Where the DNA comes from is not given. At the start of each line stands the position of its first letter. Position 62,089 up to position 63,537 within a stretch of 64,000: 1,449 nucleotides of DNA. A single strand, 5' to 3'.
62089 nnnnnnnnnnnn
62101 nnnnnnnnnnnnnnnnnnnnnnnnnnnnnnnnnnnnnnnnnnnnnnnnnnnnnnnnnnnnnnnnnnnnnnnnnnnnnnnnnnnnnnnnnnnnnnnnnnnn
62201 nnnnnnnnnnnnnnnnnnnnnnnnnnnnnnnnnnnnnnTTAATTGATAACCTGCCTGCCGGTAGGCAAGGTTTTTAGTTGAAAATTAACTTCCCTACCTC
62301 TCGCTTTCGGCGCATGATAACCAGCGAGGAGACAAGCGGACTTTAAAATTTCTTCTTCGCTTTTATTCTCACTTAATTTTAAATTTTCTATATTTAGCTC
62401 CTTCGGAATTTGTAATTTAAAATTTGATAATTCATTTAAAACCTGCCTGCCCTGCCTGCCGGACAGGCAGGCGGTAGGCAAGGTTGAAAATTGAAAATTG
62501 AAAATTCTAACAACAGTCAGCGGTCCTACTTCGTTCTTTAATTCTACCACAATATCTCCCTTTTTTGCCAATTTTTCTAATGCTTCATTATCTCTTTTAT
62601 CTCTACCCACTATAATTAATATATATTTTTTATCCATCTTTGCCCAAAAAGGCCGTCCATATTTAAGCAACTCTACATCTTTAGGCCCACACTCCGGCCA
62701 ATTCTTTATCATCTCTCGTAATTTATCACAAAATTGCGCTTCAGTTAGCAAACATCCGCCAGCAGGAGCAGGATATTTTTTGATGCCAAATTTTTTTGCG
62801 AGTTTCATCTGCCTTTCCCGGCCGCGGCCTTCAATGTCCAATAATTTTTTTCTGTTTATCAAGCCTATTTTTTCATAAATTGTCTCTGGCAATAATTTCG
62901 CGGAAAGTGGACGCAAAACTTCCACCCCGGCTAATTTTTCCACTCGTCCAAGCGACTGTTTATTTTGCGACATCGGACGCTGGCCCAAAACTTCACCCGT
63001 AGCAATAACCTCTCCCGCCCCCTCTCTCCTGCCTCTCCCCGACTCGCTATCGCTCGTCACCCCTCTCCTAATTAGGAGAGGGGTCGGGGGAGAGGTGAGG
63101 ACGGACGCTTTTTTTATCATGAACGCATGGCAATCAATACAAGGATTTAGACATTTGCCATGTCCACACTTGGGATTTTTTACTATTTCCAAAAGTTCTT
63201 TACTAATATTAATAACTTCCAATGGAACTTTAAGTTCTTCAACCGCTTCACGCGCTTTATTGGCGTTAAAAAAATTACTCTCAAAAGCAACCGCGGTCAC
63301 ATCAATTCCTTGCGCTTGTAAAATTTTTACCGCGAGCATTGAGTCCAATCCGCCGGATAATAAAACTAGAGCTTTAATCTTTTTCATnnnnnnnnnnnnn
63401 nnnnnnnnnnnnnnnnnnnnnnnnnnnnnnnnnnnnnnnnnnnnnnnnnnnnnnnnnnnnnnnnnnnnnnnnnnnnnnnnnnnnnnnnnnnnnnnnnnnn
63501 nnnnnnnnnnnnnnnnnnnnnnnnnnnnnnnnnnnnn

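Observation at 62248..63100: The same repeat families interrupt the PP-loop ATPase gene in frame, including at its C-terminus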

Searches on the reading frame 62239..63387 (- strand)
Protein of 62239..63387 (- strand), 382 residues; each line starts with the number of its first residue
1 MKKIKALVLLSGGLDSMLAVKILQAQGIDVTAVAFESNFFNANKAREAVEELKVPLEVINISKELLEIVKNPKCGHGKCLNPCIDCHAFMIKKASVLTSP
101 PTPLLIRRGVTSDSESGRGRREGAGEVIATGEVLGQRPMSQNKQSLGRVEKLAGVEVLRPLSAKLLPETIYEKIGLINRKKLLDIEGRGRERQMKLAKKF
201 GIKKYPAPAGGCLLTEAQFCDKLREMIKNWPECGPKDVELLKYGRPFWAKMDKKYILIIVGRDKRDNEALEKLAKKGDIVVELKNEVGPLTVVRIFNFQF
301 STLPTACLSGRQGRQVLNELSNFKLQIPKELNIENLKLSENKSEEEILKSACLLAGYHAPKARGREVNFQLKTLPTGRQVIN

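Call 8: search_protein_families(library=pfam, proteins=[window:62239-63387:-], max_evalue=0.01)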
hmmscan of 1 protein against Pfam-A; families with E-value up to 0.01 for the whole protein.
window:62239-63387:- (382 aa): 6 families
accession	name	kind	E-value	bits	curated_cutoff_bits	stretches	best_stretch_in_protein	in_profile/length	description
PF02568.20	ThiI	-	4e-07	30.3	20.5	1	5-54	5-54/197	Thiamine biosynthesis protein (ThiI)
PF24167.1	DUF7411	-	1.9e-05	24.8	28.7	1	5-68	2-65/194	Family of unknown function (DUF7411)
PF03054.22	tRNA_Me_trans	-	2.2e-05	24.7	20.6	1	6-89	3-103/202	tRNA methyl transferase HUP domain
PF18297.6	NFACT-R_2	-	7e-05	23.4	26.9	1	256-307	10-60/104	NFACT protein RNA binding domain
PF06508.19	QueC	-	0.00015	21.8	22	1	5-62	1-61/210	Queuosine biosynthesis protein QueC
PF00733.27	Asn_synthase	-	0.0018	18.5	21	1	7-64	21-82/354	Asparagine synthase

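Call 9: search_protein_families(library=ncbifam, proteins=[window:62239-63387:-], max_evalue=0.01)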
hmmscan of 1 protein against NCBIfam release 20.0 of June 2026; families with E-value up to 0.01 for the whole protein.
window:62239-63387:- (382 aa): 10 families
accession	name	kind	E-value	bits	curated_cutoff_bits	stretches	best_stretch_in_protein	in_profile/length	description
NF006222.0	PRK08349.1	subfamily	1.3e-09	38.3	251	1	4-55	1-52/198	hypothetical protein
TIGR00342.1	TIGR00342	equivalog_domain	3.2e-07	29.8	264.5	1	5-53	174-222/373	tRNA uracil 4-sulfurtransferase ThiI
NF001138.1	PRK00143.1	equivalog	8.9e-06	24.9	284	1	6-89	2-99/345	tRNA 2-thiouridine(34) synthase MnmA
NF011155.0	PRK14561.1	equivalog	1.3e-05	25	207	1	5-71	2-68/195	hypothetical protein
NF011258.0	PRK14664.1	equivalog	0.00011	21.4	680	1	3-90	5-95/362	tRNA 2-thiouridine(34) synthase MnmA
TIGR00268.2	TIGR00268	equivalog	0.00025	20.4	150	1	5-71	15-87/259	ATP-dependent sacrificial sulfur transferase LarE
TIGR00364.1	TIGR00364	equivalog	0.00027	20.5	150.3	1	6-62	1-60/201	7-cyano-7-deazaguanine synthase QueC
TIGR00420.1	trmU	equivalog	0.00035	19.6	236.95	1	6-90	3-103/351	tRNA 2-thiouridine(34) synthase MnmA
NF038212.1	argG_rel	exception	0.002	17.1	425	1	5-67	16-80/381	argininosuccinate synthase-related protein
NF011259.0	PRK14665.1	equivalog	0.0066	15.4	364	1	5-62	7-62/360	tRNA 2-thiouridine(34) synthase MnmA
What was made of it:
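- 62239..63387 (-): Intact host gene for a PP-loop ATPase (ThiI/MnmA/LarE-like N-terminal domain, a weak NFACT-R_2-like match, and a C-terminal domain), 382 aa. Pfam and NCBIfam matches in calls 8 and 9.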

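Call 10: find_homologous_proteins(query=window:62239-63387:-, max_evalue=1e-10)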
Query window:62239-63387:- (382 aa): 8000 proteins with E <= 1e-10 among 8000 candidates; the best 120 are listed.
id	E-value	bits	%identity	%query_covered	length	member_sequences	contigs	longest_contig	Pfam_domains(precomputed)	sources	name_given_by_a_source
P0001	3.0e-248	841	100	100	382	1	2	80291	PF24167.2,PF03054.23,PF02568.21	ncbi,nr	ncbi:MAG: hypothetical protein PHT51_03040 [Patescibacteria group bacterium]|nr:hypothetical protein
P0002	2.3e-137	476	58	97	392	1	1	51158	PF24167.2,PF03054.23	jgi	jgi:tRNA U34 2-thiouridine synthase MnmA/TrmU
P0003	7.6e-137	474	62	97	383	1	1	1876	PF24167.2,PF03054.23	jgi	jgi:hypothetical protein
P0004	1.9e-133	463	60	98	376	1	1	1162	PF24167.2,PF03054.23,PF02568.21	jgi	jgi:tRNA U34 2-thiouridine synthase MnmA/TrmU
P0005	1.2e-129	451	59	97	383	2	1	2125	PF03054.23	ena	-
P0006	7.0e-123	428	58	97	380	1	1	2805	PF24167.2,PF03054.23,PF06508.20,PF02568.21,PF18297.7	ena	-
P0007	1.9e-120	420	55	99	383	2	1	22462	PF24167.2,PF03054.23,PF02568.21,PF18297.7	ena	-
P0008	6.3e-120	419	55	98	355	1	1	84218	PF24167.2,PF03054.23,PF02568.21,PF18297.7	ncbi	-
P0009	1.3e-118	414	55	97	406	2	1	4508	PF24167.2,PF03054.23,PF02568.21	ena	-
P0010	1.9e-118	414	54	98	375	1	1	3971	PF24167.2,PF03054.23,PF02568.21,PF18297.7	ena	-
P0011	2.6e-118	413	56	98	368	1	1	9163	PF03054.23,PF02568.21,PF18297.7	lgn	-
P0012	1.5e-117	411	54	97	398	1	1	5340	PF24167.2,PF03054.23,PF02568.21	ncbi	-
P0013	3.1e-117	410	57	98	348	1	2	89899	PF24167.2,PF03054.23,PF02568.21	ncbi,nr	ncbi:MAG: tRNA 4-thiouridine(8) synthase ThiI [Patescibacteria group bacterium]|nr:tRNA 4-thiouridin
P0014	3.3e-117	410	57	97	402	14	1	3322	PF24167.2,PF03054.23,PF02568.21,PF18297.7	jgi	-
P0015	7.2e-117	408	54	97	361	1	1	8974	PF24167.2,PF03054.23,PF06508.20,PF02568.21,PF18297.7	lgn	-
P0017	2.1e-114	400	56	97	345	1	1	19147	PF24167.2,PF03054.23,PF02568.21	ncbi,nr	ncbi:MAG: hypothetical protein PHR36_02975 [Patescibacteria group bacterium]|nr:hypothetical protein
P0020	1.4e-113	398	53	98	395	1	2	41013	PF24167.2,PF03054.23,PF02568.21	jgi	-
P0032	3.4e-107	377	54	97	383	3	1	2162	PF24167.2,PF03054.23,PF02568.21,PF18297.7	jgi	-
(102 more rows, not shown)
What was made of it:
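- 62239..63387 (-): Exact match to a Patescibacteria MAG protein, plus thousands of homologs (call 10).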

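Call 26: find_encoding_contigs(protein=P0001, flank=10000, max_places=3)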
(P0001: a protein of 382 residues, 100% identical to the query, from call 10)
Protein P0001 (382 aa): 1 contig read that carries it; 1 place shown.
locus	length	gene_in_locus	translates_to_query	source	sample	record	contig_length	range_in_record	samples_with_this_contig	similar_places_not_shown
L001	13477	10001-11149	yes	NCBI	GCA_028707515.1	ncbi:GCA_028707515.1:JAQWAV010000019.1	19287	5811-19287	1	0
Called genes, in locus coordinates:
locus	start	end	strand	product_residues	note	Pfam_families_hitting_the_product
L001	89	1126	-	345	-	-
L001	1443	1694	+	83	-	-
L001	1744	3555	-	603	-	PF00270:DEAD (faint), PF04851:ResIII, PF17757:UvrB_inter, PF27431:UvrB_3rd, PF00271:Helicase_C, PF12344:UvrB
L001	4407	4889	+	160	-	PF00583:Acetyltransf_1, PF13508:Acetyltransf_7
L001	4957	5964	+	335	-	PF01118:Semialdhyde_dh, PF22698:Semialdhyde_dhC_1, PF02774:Semialdhyde_dhC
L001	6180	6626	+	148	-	PF00583:Acetyltransf_1 (weak), PF13508:Acetyltransf_7 (weak)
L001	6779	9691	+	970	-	PF00133:tRNA-synt_1, PF09334:tRNA-synt_1g (faint), PF08264:Anticodon_1, PF19302:DUF5915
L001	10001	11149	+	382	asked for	PF02568:ThiI (faint), PF03054:tRNA_Me_trans (faint), PF24167:DUF7411 (faint)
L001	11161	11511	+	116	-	PF01243:PNPOx_N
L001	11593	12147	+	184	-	PF04011:LemA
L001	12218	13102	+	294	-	PF04536:TPM_phosphatase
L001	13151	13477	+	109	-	?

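Call 27: find_encoding_contigs(protein=P0013, flank=10000, max_places=2)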
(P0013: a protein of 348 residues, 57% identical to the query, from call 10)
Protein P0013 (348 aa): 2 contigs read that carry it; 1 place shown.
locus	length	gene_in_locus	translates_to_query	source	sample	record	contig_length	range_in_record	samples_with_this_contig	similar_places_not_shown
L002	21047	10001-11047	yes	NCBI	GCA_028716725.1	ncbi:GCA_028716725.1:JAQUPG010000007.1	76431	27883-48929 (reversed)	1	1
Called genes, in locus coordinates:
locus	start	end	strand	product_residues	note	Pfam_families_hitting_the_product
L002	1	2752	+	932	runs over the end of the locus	PF07517:SecA_DEAD, PF01043:SecA_PP_bind, PF21090:P-loop_SecA, PF07516:SecA_SW, PF02810:SEC-C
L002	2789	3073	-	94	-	-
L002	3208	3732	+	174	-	PF13238:AAA_18, PF13671:AAA_33 (weak), PF13207:AAA_17 (weak)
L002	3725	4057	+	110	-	PF01588:tRNA_bind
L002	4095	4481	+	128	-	PF00903:Glyoxalase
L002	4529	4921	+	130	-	PF05014:Nuc_deoxyrib_tr (weak)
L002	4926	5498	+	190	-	PF02545:Maf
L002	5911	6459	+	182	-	-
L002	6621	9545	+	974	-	PF00133:tRNA-synt_1, PF09334:tRNA-synt_1g (weak), PF08264:Anticodon_1, PF19302:DUF5915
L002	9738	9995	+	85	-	PF12961:DUF3850, PF04266:ASCH (weak)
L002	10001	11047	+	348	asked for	PF02568:ThiI (weak), PF03054:tRNA_Me_trans, PF24167:DUF7411 (weak)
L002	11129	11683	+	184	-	PF04011:LemA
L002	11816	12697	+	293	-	PF04536:TPM_phosphatase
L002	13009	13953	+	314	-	PF01784:DUF34_NIF3 (faint)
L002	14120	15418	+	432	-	PF01136:Peptidase_U32, PF16325:Peptidase_U32_C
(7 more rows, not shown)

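Call 28: find_encoding_contigs(protein=P0017, flank=10000, max_places=1)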
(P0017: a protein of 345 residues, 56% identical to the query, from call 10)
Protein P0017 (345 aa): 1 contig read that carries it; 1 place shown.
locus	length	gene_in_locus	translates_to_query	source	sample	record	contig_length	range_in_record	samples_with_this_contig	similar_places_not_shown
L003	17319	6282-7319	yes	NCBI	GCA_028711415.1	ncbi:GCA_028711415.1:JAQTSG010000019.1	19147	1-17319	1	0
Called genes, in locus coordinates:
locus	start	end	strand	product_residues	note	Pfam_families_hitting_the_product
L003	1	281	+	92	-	?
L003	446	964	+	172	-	PF13238:AAA_18, PF13671:AAA_33 (weak), PF13207:AAA_17 (weak)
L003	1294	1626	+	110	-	PF01588:tRNA_bind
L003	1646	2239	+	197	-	PF01725:Ham1p_like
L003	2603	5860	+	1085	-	PF00133:tRNA-synt_1, PF09334:tRNA-synt_1g (weak), PF08264:Anticodon_1, PF19302:DUF5915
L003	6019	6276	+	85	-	PF12961:DUF3850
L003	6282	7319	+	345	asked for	PF02568:ThiI, PF03054:tRNA_Me_trans, PF24167:DUF7411 (weak)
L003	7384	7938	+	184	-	PF04011:LemA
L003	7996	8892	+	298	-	PF04536:TPM_phosphatase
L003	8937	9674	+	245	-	PF00557:Peptidase_M24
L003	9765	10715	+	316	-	PF01784:DUF34_NIF3 (faint)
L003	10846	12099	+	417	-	PF01136:Peptidase_U32, PF16325:Peptidase_U32_C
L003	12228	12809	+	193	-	PF01330:RuvA_N, PF00633:HHH (faint), PF14520:HHH_5, PF07499:RuvA_C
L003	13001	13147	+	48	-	-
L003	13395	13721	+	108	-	PF03819:MazG (faint)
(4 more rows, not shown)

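Call 29: find_encoding_contigs(protein=P0002, flank=10000, max_places=1)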
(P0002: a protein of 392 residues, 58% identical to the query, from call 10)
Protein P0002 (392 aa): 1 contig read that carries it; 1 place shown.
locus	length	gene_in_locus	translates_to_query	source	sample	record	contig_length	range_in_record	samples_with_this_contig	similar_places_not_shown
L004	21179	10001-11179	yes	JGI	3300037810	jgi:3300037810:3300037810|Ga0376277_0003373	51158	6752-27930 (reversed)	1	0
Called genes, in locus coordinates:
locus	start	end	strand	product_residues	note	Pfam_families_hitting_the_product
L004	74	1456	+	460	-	PF01541:GIY-YIG, PF27096:UvrC_M, PF08459:UvrC_RNaseH_dom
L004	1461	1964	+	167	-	PF13420:Acetyltransf_4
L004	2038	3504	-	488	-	-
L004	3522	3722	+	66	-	-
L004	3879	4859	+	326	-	-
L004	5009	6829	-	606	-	PF00270:DEAD (faint), PF04851:ResIII, PF17757:UvrB_inter, PF27431:UvrB_3rd, PF00271:Helicase_C, PF12344:UvrB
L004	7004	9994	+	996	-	PF00133:tRNA-synt_1, PF01406:tRNA-synt_1e (faint), PF09334:tRNA-synt_1g (weak), PF08264:Anticodon_1, PF19302:DUF5915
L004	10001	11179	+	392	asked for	PF03054:tRNA_Me_trans (faint), PF24167:DUF7411 (faint)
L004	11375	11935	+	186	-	PF04011:LemA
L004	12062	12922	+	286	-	PF01435:Peptidase_M48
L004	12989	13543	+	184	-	PF04011:LemA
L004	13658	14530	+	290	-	PF04536:TPM_phosphatase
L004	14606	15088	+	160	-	-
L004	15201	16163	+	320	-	PF02127:Peptidase_M18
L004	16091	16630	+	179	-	PF02127:Peptidase_M18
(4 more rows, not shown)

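Call 30: find_encoding_contigs(protein=P0007, flank=10000, max_places=1)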
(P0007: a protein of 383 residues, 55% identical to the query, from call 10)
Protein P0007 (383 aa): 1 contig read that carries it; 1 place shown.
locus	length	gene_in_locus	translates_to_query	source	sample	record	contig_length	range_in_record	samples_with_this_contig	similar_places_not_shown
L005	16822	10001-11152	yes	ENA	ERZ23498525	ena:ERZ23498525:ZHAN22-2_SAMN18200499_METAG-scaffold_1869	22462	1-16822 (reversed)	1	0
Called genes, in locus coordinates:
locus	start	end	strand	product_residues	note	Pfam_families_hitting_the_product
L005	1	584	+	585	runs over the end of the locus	PF01551:Peptidase_M23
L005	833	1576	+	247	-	-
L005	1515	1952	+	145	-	-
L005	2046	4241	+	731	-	PF16927:HisKA_7TM, PF13185:GAF_2 (weak), PF13492:GAF_3 (weak), PF00512:HisKA, PF02518:HATPase_c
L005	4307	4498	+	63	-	PF25160:LdpA_Fe-S-bd (faint), PF12797:Fer4_2 (weak), PF00037:Fer4 (weak), PF12837:Fer4_6 (weak), PF13237:Fer4_10 (weak), PF13459:Fer4_15, PF14697:Fer4_21 (weak), PF13370:Fer4_13, +1 more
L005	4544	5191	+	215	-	PF09997:DUF2238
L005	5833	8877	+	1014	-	PF00133:tRNA-synt_1, PF09334:tRNA-synt_1g (weak), PF08264:Anticodon_1, PF19302:DUF5915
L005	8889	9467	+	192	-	PF12917:YfbR-like, PF13023:HD_3, PF01966:HD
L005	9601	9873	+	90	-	-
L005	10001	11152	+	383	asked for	PF02568:ThiI (faint), PF03054:tRNA_Me_trans (weak), PF24167:DUF7411 (weak), PF18297:NFACT-R_2 (faint)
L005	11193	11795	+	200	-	PF04011:LemA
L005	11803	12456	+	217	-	PF03412:Peptidase_C39 (faint), PF09778:Guanylate_cyc_2, PF11814:DUF3335 (weak), PF13529:Peptidase_C39_2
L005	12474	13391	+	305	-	PF01435:Peptidase_M48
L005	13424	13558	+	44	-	-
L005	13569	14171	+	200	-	PF00657:Lipase_GDSL, PF13472:Lipase_GDSL_2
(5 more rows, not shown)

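Call 31: find_encoding_contigs(protein=P0020, flank=10000, max_places=1)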
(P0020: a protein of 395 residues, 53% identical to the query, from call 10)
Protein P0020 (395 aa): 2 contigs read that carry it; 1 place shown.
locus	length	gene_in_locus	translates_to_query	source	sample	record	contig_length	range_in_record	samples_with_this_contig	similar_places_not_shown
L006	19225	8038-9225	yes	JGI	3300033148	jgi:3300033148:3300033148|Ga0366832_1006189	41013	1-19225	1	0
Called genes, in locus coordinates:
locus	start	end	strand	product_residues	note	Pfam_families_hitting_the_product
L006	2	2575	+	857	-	?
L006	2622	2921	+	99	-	PF18884:TSP3_bac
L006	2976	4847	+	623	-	-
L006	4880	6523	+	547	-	PF18884:TSP3_bac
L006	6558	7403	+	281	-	-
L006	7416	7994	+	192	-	PF12917:YfbR-like, PF13023:HD_3, PF01966:HD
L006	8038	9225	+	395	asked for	PF02568:ThiI (faint), PF03054:tRNA_Me_trans (faint), PF24167:DUF7411 (weak)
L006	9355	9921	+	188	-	PF04011:LemA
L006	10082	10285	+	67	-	-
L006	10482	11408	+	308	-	PF01435:Peptidase_M48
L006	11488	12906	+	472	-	PF02127:Peptidase_M18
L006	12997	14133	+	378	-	PF13651:EcoRI_methylase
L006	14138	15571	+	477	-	PF04326:SLFN_AlbA_2, PF13749:HATPase_c_4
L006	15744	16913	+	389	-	PF03235:GmrSD_N, PF01844:HNH (weak)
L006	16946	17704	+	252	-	-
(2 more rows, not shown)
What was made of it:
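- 62239..63387 (-): Synteny IleRS-gene-LemA-TPM holds in five orthologous loci (calls 26-31).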

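Call 33: predict_structure(alignment_id=A2)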
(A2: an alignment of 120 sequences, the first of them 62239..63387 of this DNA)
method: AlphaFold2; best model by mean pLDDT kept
length: 382 residues; sequences in the alignment: 120
mean_pLDDT: 89.0   pTM: 0.86
mean pLDDT of the five models: 89.0, 88.6, 87.9, 87.3, 86.9
residues with pLDDT >= 90: 300; 70-90: 24; 50-70: 30; < 50: 28
segments of 3 or more residues with pLDDT < 50: 105-111, 116-123, 304-310, 378-382
pLDDT, mean of each block of 10 residues (from residue 1): 92 97 98 97 96 97 98 93 96 86 49 49 74 91 96 97 98 96 97 98 85 94 98 97 98 96 98 94 97 84 49 58 92 98 95 98 97 69 37
secondary structure, 60 per line:
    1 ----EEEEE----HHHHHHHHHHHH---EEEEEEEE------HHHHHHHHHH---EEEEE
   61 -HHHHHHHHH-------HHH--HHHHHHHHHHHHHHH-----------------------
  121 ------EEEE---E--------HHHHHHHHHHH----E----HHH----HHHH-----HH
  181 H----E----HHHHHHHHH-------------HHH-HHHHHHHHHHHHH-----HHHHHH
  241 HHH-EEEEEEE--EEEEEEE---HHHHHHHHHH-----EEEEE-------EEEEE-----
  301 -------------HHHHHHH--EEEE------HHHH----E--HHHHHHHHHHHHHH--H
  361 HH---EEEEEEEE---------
elements in order: E5-9 H14-25 E29-36 H43-52 E56-60 H62-70 H83-97 E127-130 H143-153 H170-173 H191-199 H217-229 H235-243 E245-251 E254-260 H264-273 E279-283 E291-295 H314-320 E323-326 H333-336 H344-357 E366-373
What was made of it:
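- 62239..63387 (-): AF2 mean pLDDT 89, pTM 0.86 (call 33).
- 62250..62270 (-): P21 unit (coding strand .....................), which adds TLPTGRQ seven codons before the ancestral ...VIN* end. Tail pLDDT is below 50 (call 33).
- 62442..62483 (-): Nested double P unit (42 nt): a 21-nt unit (about 62452-62472) sits in the centre of a second 21-nt unit that is identical to the C-terminal copy. It encodes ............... Residues 304-310 have pLDDT below 50 (call 33).
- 63007..63099 (-): S1 element: a modular nested hairpin with outer arms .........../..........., inner perfect palindrome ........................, and an extra module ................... It encodes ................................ 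Residues 98-126 are unstructured, with pLDDT about 49 (call 33).
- On Rickettsia palindromic elements (RPE): In the AF2 model the only low-confidence segments are the three inserts, which lie in a loop, a linker and the C-terminal tail (call 33).
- Checked: The third insert lies inside the PP-loop domain, between helix 83-97 and strand 127-130 (call 33).
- The AF2 model has pLDDT 89, and the only low-confidence segments are 98-126, 296-313 and 374-382 (call 33). The full-length structure prediction is confident (call 33).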

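Call 62: fold_search(model_id=the predicted structure, library=pdb)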
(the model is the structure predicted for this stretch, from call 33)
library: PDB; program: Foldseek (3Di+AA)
matches with E <= 10: 1854; with E <= 0.001: 119
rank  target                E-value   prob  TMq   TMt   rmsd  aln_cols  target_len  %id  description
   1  2hma                  5.1e-07  1.00  0.34  0.35  16.5       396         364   13  The Crystal Structure of tRNA (5-Methylaminomethyl-2-Thiouridylate)-Methyltransferase TrmU from Streptococcus pneumoniae (released 2006-08-08)
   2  5udv_C                2.7e-06  1.00  0.34  0.49   7.6       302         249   14  LarE, a sulfur transferase involved in synthesis of the cofactor for lactate racemase, in complex with iron (released 2017-08-23)
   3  8cp3_B                3.7e-06  1.00  0.32  0.47  14.7       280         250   13  Apo-LarE in complex with AMP-PNP (released 2024-01-31)
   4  2nz2                  4.1e-06  1.00  0.33  0.31  16.5       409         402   15  Crystal structure of human argininosuccinate synthase in complex with aspartate and citrulline (released 2006-12-05)
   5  2der_B                5.5e-06  1.00  0.30  0.32  17.5       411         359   13  Cocrystal structure of an RNA sulfuration enzyme MnmA and tRNA-Glu in the initial tRNA binding state (released 2006-08-15)
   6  2det_A                6.6e-06  1.00  0.32  0.33  18.8       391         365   14  Cocrystal structure of an RNA sulfuration enzyme MnmA and tRNA-Glu in the pre-reaction state (released 2006-08-15)
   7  3k32_D                7.8e-06  1.00  0.29  0.54  10.9       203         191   15  The crystal structure of predicted subunit of tRNA methyltransferase from Methanocaldococcus jannaschii DSM (released 2010-01-12)
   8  6dg3_I                7.8e-06  1.00  0.34  0.50   8.2       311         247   14  LarE, a sulfur transferase involved in synthesis of the cofactor for lactate racemase, in complex with caesium (released 2019-05-22)
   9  5udw_A                9.3e-06  1.00  0.34  0.48   8.5       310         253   14  LarE, a sulfur transferase involved in synthesis of the cofactor for lactate racemase, in complex with nickel (released 2017-08-23)
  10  2der_A                9.3e-06  1.00  0.31  0.33  17.5       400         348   13  Cocrystal structure of an RNA sulfuration enzyme MnmA and tRNA-Glu in the initial tRNA binding state (released 2006-08-15)
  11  8cnz_D                9.9e-06  1.00  0.34  0.48   9.5       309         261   13  mmLarE-[4Fe-4S] phased by Fe-SAD (released 2024-01-31)
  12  8cnz_E                9.9e-06  1.00  0.32  0.47  10.2       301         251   14  mmLarE-[4Fe-4S] phased by Fe-SAD (released 2024-01-31)
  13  2deu_A                9.9e-06  1.00  0.30  0.32  18.2       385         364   14  Cocrystal structure of an RNA sulfuration enzyme MnmA and tRNA-Glu in the adenylated intermediate state (released 2006-08-15)
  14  1kh1_A                1.0e-05  1.00  0.33  0.33  15.8       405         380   14  Crystal Structure of Thermus thermophilus HB8 Argininosuccinate Synthetase (released 2002-04-03)
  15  8cp4_A                1.1e-05  1.00  0.34  0.48  10.1       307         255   16  [4Fe-4S] cluster containing LarE in complex with AMP (released 2024-01-31)
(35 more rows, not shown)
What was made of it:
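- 62239..63387 (-): Foldseek finds TrmU, LarE and MnmA (call 62).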

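Call 64: find_encoding_contigs(protein=P0014, flank=3000, max_places=1)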
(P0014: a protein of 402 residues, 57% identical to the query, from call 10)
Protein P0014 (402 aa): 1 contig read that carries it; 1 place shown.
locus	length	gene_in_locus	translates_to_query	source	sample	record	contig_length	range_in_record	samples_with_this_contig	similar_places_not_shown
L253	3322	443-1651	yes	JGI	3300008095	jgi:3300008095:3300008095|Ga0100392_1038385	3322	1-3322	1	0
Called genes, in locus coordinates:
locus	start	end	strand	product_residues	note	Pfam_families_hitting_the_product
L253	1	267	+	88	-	?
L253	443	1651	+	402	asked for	PF02568:ThiI (weak), PF03054:tRNA_Me_trans, PF24167:DUF7411 (weak), PF18297:NFACT-R_2 (faint)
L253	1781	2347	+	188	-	PF04011:LemA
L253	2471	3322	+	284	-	?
